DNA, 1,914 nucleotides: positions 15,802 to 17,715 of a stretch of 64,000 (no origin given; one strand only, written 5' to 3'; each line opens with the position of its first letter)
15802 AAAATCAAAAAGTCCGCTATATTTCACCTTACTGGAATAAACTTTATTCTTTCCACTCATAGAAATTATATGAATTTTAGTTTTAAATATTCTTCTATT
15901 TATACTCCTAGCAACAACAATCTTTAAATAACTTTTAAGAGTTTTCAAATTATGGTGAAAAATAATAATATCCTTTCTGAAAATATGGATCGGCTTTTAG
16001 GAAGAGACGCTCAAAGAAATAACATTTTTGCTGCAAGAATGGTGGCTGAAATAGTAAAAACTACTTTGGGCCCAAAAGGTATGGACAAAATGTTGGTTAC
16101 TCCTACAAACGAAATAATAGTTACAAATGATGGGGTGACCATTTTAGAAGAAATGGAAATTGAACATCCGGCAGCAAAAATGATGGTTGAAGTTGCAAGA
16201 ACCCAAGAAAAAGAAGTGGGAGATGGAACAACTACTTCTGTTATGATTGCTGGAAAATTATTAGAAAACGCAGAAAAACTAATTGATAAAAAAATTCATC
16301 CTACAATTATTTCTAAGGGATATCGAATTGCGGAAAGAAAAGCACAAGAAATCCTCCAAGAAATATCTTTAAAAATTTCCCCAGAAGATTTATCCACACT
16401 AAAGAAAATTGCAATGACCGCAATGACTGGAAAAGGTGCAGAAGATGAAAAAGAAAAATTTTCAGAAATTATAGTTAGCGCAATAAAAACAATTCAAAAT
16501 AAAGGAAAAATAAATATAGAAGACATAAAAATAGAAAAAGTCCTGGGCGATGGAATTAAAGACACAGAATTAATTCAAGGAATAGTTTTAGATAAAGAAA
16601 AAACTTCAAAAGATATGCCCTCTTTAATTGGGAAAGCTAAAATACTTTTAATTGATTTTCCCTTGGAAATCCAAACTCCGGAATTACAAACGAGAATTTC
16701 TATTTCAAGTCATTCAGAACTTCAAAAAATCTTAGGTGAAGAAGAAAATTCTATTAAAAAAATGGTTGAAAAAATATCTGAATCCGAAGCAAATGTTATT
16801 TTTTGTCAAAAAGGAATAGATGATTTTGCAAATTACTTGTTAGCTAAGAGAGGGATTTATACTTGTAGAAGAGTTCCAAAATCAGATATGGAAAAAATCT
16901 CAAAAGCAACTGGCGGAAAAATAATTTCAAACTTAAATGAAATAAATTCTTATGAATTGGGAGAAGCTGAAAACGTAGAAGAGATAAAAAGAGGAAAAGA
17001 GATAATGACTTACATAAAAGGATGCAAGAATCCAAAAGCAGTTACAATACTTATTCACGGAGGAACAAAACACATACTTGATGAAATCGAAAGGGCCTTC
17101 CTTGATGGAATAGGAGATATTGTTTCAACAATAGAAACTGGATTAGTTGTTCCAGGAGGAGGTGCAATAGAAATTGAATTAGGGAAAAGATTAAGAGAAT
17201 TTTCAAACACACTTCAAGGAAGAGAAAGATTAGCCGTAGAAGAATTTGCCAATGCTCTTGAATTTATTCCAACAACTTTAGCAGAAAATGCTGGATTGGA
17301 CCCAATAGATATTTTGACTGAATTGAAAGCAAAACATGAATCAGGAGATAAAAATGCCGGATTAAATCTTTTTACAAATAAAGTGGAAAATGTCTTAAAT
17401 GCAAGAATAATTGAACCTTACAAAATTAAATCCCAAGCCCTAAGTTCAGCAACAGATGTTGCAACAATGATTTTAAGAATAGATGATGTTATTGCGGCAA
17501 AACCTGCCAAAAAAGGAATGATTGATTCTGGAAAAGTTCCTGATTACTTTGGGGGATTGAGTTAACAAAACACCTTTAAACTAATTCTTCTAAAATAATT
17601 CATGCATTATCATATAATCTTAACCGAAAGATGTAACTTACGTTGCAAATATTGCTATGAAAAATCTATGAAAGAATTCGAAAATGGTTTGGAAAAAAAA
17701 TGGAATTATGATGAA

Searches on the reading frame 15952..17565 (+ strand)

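Call 16: search_protein_families(library=pfam, proteins=[window:15952-17565:+], max_evalue=0.001)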
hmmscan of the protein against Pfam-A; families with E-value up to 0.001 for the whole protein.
window:15952-17565:+ (537 aa): 1 family
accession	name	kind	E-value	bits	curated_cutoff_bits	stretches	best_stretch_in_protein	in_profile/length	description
PF00118.29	Cpn60_TCP1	-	3.1e-174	580.7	34.3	1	31-518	1-490/490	TCP-1/cpn60 chaperonin family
